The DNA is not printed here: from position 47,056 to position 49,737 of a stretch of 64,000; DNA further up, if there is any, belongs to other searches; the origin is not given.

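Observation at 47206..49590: Single polypeptide carrying two complete radical-SAM cores plus an N-terminal B12-binding-like domain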

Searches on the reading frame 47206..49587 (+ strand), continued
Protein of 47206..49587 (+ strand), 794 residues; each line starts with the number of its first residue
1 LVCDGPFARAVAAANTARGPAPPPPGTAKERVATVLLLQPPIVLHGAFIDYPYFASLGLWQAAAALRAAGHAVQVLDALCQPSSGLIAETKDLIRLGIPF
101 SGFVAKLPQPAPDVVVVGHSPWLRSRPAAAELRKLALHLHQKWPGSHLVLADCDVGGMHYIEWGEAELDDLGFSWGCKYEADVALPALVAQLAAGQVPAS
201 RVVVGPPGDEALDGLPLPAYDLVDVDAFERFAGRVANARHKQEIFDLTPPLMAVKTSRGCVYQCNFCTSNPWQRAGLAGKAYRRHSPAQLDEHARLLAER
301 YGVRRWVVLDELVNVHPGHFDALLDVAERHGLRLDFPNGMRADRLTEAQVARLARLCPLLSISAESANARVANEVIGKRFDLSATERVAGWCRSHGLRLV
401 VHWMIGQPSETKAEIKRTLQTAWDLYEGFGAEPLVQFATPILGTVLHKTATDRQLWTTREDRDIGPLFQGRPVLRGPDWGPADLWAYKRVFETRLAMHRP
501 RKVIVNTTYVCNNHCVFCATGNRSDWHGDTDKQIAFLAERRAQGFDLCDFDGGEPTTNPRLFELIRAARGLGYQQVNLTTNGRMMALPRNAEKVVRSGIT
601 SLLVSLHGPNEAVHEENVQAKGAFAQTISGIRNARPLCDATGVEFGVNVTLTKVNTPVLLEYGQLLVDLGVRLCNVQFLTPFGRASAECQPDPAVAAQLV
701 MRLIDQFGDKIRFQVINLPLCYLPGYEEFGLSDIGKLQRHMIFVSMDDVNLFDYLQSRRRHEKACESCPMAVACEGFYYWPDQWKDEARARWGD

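Call 20: search_protein_families(library=ncbifam, proteins=[L077:8451-9989:+, L069:14604-15200:-, L069:12908-14794:-, L025:12294-13403:-, L012:7604-9832:+, L030:13089-14669:-], max_evalue=0.001)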
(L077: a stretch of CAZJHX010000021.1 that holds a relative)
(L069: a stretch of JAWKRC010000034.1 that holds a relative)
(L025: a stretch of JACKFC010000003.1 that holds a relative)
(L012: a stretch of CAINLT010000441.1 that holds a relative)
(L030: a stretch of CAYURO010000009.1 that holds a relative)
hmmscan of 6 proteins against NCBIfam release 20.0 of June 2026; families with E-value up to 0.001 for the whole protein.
L077:8451-9989:+ (513 aa): 48 families (the best 25 are shown)
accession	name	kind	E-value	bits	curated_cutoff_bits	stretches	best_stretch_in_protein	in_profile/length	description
TIGR03978.1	rSAM_paired_1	equivalog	6.1e-142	473.6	370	1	33-501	2-466/466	His-Xaa-Ser system radical SAM maturase HxsB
NF047865.1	rSAM_PapB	equivalog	5.9e-33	114.5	340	1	114-462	7-327/330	PapB family radical SAM/SPASM ranthipeptide maturase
TIGR03906.1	quino_hemo_SAM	equivalog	1.6e-32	112.8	453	1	115-259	97-245/467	quinohemoprotein amine dehydrogenase maturation protein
TIGR04064.1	rSAM_nif11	equivalog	1.8e-32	112.7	518.7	1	113-491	81-441/459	nif11-like peptide radical SAM maturase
NF040492.1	not_ScfB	exception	1.6e-30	106.4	855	1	117-462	102-426/450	ScfB-related radical SAM/SPASM orphan maturase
TIGR03974.1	rSAM_six_Cys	equivalog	1.4e-28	100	425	1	116-465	103-430/451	thioether cross-link-forming SCIFF peptide maturase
TIGR04068.1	rSAM_ocin_clost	equivalog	5.1e-27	94.9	500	1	116-261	90-238/462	Cys-rich peptide radical SAM maturase CcpM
NF035951.1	rSAM_RumMC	equivalog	1.3e-24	86.7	720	1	116-269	118-273/510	RumMC family radical SAM sactipeptide maturase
TIGR03942.1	sulfatase_rSAM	equivalog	6.6e-22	78.1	349.45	2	117-258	8-151/363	anaerobic sulfatase maturase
NF041298.1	rSAM_mat_DynA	equivalog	2.6e-18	66.2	450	1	117-487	8-354/356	dynobactin maturation radical SAM/SPASM protein DynA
TIGR04083.1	rSAM_pep_methan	hypoth_equivalog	3.9e-18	65.5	300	1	117-489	7-346/376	TIGR04083 family peptide-modifying radical SAM enzyme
TIGR04163.1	rSAM_cobopep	equivalog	4e-17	62.1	375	1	114-473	68-406/428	peptide-modifying radical SAM enzyme CbpB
NF038170.1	lachnocin_rSAM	equivalog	2.4e-16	59.6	550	1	114-257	80-225/440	lachnocin radical SAM maturase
TIGR04115.1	rSAM_Cxxx_rpt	equivalog_domain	1.6e-15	57.5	350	1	113-461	5-335/359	radical SAM peptide maturase, CXXX-repeat target family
NF041707.1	rSAM_YhhB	equivalog_domain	1.1e-14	54.2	445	1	117-258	9-155/369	cyclophane-forming radical SAM/SPASM peptide maturase YhhB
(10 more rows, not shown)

L069:14604-15200:- (199 aa): 1 family
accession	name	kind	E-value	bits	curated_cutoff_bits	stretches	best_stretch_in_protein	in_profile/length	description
TIGR03976.1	chp_LLNDYxLRE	equivalog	4.9e-16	58.9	50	1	59-148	1-88/90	His-Xaa-Ser system protein HxsD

L069:12908-14794:- (629 aa): 58 families (the best 25 are shown)
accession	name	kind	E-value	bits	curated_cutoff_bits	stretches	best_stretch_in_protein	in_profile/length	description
TIGR03978.1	rSAM_paired_1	equivalog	2.4e-164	547.5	370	1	150-616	3-466/466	His-Xaa-Ser system radical SAM maturase HxsB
TIGR04064.1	rSAM_nif11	equivalog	1.9e-31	109.3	518.7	1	230-576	82-410/459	nif11-like peptide radical SAM maturase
TIGR04068.1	rSAM_ocin_clost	equivalog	2.5e-30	105.8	500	1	228-376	86-238/462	Cys-rich peptide radical SAM maturase CcpM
NF047865.1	rSAM_PapB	equivalog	2e-29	102.9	340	1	230-575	7-325/330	PapB family radical SAM/SPASM ranthipeptide maturase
TIGR03906.1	quino_hemo_SAM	equivalog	7.4e-29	100.7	453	1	229-378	97-249/467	quinohemoprotein amine dehydrogenase maturation protein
TIGR03974.1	rSAM_six_Cys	equivalog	2e-28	99.5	425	1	231-582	102-432/451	thioether cross-link-forming SCIFF peptide maturase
NF040492.1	not_ScfB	exception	4.3e-27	95.1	855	1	232-577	101-426/450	ScfB-related radical SAM/SPASM orphan maturase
NF035951.1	rSAM_RumMC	equivalog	1.4e-23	83.4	720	1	230-379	116-268/510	RumMC family radical SAM sactipeptide maturase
TIGR03942.1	sulfatase_rSAM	equivalog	8e-23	81.1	349.45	1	232-591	7-347/363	anaerobic sulfatase maturase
NF038170.1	lachnocin_rSAM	equivalog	2.7e-19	69.4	550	1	230-370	80-223/440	lachnocin radical SAM maturase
NF038107.1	rSAM_NF038107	equivalog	1.1e-18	67.2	600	1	200-372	60-235/444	Cys-every-fifth radical SAM/SPASM peptide maturase CefB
TIGR04083.1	rSAM_pep_methan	hypoth_equivalog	3.9e-18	65.5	300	1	229-411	3-168/376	TIGR04083 family peptide-modifying radical SAM enzyme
TIGR04163.1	rSAM_cobopep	equivalog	7.7e-17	61.1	375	1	231-603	69-421/428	peptide-modifying radical SAM enzyme CbpB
TIGR04280.1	geopep_mat_rSAM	hypoth_equivalog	1.2e-16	60.8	400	1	228-371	86-231/428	geopeptide radical SAM maturase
TIGR04496.1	rSAM_XyeB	equivalog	6.6e-16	58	450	1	232-565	10-335/385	cyclophane-forming radical SAM/SPASM peptide maturase XyeB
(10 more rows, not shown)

L025:12294-13403:- (370 aa): 0 families

L012:7604-9832:+ (743 aa): 0 families

L030:13089-14669:- (527 aa): 0 families
